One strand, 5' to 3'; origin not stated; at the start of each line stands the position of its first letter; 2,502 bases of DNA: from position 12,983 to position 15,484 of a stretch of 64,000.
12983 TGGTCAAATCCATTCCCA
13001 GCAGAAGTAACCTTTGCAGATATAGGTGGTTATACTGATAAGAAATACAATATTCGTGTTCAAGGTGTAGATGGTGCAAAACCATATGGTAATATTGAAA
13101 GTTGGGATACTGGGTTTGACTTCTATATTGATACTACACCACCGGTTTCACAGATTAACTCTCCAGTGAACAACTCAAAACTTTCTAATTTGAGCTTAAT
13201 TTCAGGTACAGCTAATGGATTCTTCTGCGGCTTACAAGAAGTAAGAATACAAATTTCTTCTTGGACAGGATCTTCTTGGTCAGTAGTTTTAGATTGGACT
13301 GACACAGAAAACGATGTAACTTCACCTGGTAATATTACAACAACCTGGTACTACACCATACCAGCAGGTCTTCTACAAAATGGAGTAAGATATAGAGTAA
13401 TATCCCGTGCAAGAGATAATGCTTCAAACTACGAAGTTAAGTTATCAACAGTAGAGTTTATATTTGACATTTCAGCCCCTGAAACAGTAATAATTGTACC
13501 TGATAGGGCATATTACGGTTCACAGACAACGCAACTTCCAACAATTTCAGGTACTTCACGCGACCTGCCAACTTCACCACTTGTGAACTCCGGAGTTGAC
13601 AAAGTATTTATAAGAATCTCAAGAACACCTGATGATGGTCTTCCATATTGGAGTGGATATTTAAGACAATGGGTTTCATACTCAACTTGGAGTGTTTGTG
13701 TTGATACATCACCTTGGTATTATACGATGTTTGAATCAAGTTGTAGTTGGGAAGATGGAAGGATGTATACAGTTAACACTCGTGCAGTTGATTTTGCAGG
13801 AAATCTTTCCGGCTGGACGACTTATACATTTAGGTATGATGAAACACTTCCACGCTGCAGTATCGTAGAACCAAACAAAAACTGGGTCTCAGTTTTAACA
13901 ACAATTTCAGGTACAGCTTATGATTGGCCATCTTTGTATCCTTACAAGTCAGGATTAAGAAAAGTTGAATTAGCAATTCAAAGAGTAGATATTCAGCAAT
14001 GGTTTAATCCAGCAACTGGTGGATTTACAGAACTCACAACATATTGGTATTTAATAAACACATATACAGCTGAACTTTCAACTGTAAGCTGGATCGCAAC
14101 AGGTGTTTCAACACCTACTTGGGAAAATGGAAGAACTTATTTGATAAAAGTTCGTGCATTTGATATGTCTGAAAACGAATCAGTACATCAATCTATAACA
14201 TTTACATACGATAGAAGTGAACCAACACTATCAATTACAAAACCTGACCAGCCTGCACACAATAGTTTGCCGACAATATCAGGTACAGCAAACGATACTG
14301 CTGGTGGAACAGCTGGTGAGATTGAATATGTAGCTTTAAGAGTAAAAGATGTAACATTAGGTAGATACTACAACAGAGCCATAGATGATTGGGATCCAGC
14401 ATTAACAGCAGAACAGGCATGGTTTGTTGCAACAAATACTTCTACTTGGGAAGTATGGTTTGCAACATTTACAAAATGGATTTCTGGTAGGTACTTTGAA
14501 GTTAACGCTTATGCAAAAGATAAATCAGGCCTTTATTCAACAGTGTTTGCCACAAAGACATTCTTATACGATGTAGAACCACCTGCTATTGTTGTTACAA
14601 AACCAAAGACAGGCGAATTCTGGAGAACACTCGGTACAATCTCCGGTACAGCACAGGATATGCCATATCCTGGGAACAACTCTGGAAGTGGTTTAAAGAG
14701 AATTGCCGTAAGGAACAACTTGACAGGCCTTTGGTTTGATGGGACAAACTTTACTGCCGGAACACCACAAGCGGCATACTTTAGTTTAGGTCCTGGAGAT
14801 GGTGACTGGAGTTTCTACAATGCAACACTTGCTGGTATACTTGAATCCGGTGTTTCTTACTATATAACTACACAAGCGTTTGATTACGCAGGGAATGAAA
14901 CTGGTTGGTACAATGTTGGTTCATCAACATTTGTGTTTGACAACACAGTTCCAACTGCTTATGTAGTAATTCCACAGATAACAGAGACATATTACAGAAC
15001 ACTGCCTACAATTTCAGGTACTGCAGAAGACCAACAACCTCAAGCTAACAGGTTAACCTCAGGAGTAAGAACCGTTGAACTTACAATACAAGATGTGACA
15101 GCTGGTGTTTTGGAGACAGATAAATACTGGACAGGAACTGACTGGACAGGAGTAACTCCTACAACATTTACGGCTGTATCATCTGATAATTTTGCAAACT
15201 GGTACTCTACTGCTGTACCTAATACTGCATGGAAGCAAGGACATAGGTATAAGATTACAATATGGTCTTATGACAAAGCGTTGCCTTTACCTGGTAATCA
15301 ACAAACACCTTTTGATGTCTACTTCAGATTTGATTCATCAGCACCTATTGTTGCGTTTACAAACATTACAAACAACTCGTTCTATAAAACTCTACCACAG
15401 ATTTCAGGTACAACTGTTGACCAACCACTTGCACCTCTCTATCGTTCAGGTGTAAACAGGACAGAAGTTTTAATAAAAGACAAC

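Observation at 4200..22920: Higher-order segmental duplications: multi-module blocks recur at ~3.7-4.1 kb offsets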

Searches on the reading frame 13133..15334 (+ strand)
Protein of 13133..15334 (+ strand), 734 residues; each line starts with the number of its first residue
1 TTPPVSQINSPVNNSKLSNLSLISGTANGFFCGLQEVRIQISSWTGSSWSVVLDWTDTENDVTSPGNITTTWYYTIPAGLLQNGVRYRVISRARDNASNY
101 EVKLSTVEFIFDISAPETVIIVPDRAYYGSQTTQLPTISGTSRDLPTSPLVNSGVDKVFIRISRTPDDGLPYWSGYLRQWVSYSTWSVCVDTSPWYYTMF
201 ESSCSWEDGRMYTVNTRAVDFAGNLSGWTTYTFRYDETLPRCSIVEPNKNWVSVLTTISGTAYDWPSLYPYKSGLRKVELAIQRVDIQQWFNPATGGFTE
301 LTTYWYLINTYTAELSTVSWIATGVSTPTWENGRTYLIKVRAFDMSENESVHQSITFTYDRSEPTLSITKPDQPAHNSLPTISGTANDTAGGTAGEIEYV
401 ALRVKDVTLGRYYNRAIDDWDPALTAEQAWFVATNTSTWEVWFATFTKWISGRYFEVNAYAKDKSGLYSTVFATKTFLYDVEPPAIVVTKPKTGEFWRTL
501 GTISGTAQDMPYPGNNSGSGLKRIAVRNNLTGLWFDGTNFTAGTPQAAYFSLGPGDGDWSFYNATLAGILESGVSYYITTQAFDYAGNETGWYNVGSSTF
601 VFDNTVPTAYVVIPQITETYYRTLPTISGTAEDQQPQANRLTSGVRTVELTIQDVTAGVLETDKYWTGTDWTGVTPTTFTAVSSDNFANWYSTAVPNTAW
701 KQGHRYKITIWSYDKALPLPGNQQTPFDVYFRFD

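Call 15: find_homologous_proteins(query=window:13133-15334:+)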
Query window:13133-15334:+ (734 aa): 33 proteins with E <= 0.001 among 8000 candidates.
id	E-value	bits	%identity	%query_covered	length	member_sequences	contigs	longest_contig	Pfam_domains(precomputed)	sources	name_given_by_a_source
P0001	3.2e-121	424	37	73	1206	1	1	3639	PF25059.2,PF13754.13,PF19077.7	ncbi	ncbi:MAG: hypothetical protein DRP08_03430, partial [Candidatus Aenigmatarchaeota archaeon]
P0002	1.0e-105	373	33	84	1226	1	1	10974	-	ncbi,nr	ncbi:MAG: hypothetical protein QME32_02495, partial [Endomicrobiia bacterium]|nr:hypothetical protei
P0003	3.1e-93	331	36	49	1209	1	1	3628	PF13750.13,PF12245.15,PF19077.7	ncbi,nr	ncbi:MAG: hypothetical protein HY403_01735, partial [Elusimicrobia bacterium]|nr:hypothetical protei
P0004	7.3e-91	324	31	89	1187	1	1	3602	-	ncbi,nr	ncbi:MAG: hypothetical protein HY746_04250, partial [Elusimicrobia bacterium]|nr:hypothetical protei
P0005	9.1e-82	294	28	98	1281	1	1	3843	-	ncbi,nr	ncbi:MAG: hypothetical protein HY746_10820, partial [Elusimicrobia bacterium]|nr:hypothetical protei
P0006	4.5e-65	238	27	91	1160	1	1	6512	PF19077.7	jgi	jgi:hypothetical protein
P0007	1.2e-63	234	30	97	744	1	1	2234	-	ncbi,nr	ncbi:MAG: hypothetical protein NDF58_09000, partial [archaeon YNP-LCB-024-027]|nr:hypothetical prote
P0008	2.9e-60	222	28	89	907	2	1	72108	PF17957.8,PF19077.7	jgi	-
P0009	1.2e-59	220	46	39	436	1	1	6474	PF13750.13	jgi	jgi:hypothetical protein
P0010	1.3e-57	214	29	87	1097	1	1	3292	PF17957.8,PF13750.13,PF12245.15,PF19077.7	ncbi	ncbi:MAG: hypothetical protein DRJ47_10810, partial [Thermoprotei archaeon]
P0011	8.7e-53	198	29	83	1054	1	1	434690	-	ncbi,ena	-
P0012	1.5e-52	197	28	98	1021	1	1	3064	PF12245.15,PF19077.7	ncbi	ncbi:MAG: Ig-like domain repeat protein, partial [Endomicrobiales bacterium]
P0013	1.3e-51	194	30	93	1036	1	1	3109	-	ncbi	ncbi:MAG: hypothetical protein AAB359_01820, partial [Elusimicrobiota bacterium]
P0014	1.0e-45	174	27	98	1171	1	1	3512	-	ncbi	ncbi:MAG: hypothetical protein COT43_00320, partial [Candidatus Marinimicrobia bacterium CG08_land_8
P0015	8.9e-42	161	32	73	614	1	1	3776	-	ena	-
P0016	1.5e-41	161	26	84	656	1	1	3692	PF17957.8,PF19077.7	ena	-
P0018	1.2e-31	128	29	69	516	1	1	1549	PF17957.8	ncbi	ncbi:MAG: hypothetical protein AAB368_16705, partial [bacterium]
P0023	1.5e-22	98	27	72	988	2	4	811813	PF07495.20,PF27332.1,PF21868.4,PF00801.27,PF13754.13,PF13750.13,PF24421.2,PF16370.12,PF09136.17,PF19077.7,PF17936.8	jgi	jgi:hypothetical protein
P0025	2.7e-19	87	27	68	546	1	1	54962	PF19077.7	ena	-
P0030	8.4e-13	66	34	23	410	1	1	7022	PF12627.13,PF01966.29,PF13735.13,PF19077.7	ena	-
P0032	3.3e-6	44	26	42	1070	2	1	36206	PF07495.20,PF10648.16,PF13750.13,PF24421.2,PF12245.15,PF19077.7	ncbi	ncbi:MAG TPA: Ig-like domain-containing protein, partial [Solirubrobacteraceae bacterium]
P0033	1.6e-4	38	45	4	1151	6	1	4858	PF12245.15,PF06832.19,PF19077.7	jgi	jgi:hypothetical protein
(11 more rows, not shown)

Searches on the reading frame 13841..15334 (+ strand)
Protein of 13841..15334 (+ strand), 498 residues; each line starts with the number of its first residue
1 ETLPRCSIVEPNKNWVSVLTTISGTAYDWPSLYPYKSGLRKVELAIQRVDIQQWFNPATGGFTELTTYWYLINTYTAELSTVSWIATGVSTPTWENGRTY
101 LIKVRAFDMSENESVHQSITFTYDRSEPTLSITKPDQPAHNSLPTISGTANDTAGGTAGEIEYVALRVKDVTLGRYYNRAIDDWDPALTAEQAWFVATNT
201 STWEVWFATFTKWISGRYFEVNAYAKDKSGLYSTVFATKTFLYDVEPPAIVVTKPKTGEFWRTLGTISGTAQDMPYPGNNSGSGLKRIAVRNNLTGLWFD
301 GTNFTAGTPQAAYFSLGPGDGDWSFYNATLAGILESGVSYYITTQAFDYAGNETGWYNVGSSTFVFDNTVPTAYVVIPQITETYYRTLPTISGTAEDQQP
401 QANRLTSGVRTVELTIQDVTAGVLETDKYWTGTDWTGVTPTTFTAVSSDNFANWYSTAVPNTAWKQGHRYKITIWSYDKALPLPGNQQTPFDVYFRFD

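Call 14: find_related_loci(query=window:13841-15334:+, collection=genome_contigs, flank=10000)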
Query window:13841-15334:+ (498 aa) in genome_contigs; peptide patterns used: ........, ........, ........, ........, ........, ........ (x = any residue, [..] = any of these).
20 stretches matched a pattern, but none encodes a relative of the query by tblastn (E <= 1e-3).

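Call 22: find_related_loci(query=A1, collection=genome_contigs, flank=10000)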
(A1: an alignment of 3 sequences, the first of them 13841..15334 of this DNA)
Query A1 (498 aa) in genome_contigs; peptide patterns used: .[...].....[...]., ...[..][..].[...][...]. (x = any residue, [..] = any of these).
40 stretches matched a pattern; 13 encode a relative of the query (tblastn E <= 1e-3); 13 distinct loci.
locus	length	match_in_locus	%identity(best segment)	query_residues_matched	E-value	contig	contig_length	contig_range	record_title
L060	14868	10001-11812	48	1-498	4e-148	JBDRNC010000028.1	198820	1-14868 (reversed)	MAG: Elusimicrobiota bacterium isolate MEGAHIT-group-1.866 k141_7424223, whole genome shotgun sequence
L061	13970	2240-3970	42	4-498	7e-95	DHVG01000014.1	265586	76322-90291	MAG TPA_asm: Elusimicrobia bacterium UBA5214 UBA5214_contig_13, whole genome shotgun sequence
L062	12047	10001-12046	35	3-498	1e-55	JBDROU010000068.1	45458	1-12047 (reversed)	MAG: bacterium isolate MEGAHIT-group-1.972 k141_1427876, whole genome shotgun sequence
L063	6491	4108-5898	30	1-498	1e-40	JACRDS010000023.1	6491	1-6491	MAG: Elusimicrobia bacterium isolate NC_groundwater_1678_Pr3_B-0.1um_69_20 SR-2_scaffold_141_385213, whole genome shotgu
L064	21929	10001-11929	33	4-498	7e-39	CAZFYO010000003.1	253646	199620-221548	MAG TPA_asm: uncultured Elusimicrobia sp. isolate SRP342105_co1_313 genome assembly, contig: NODE_36_length_253646_cov_1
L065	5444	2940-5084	35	4-498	4e-35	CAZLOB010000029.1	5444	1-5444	MAG TPA_asm: uncultured Elusimicrobia sp. isolate binchicken_co25_127 genome assembly, contig: k141_15443, whole genome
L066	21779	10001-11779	29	22-491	2e-29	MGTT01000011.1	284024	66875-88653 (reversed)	MAG: Elusimicrobia bacterium GWA2_56_46 gwa2_scaffold_175, whole genome shotgun sequence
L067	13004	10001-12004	30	1-469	1e-29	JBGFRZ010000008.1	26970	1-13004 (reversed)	MAG: Ignavibacteria bacterium isolate BA1A30.2019.Bin.46 NODE_991_length_26970_cov_11.783195, whole genome shotgun seque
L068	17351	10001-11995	30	16-488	7e-34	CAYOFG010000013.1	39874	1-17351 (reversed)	MAG TPA_asm: uncultured Clostridia bacterium isolate binchicken_co376_202 genome assembly, contig: NODE_758_length_39874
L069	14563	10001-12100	27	1-480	6e-19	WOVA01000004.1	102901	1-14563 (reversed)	MAG: Elusimicrobia bacterium isolate X2_MetaBAT.4 scaffold_78, whole genome shotgun sequence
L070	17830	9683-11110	29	21-488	3e-29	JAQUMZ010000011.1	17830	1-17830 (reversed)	MAG: Elusimicrobia bacterium isolate STD1_166 NODE_7335_length_17830_cov_3.776705_Sandtown_D1, whole genome shotgun sequ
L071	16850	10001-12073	34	1-434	3e-39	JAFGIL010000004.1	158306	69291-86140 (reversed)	MAG: Endomicrobiales bacterium isolate Zod_Metabat.202 k87_282769, whole genome shotgun sequence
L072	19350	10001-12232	26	7-437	1e-14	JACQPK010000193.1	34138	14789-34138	MAG: Elusimicrobia bacterium isolate NC_groundwater_1305_Ag_S-0.2um_70_34 S_p2_S4_coassembly_k141_1469409, whole genome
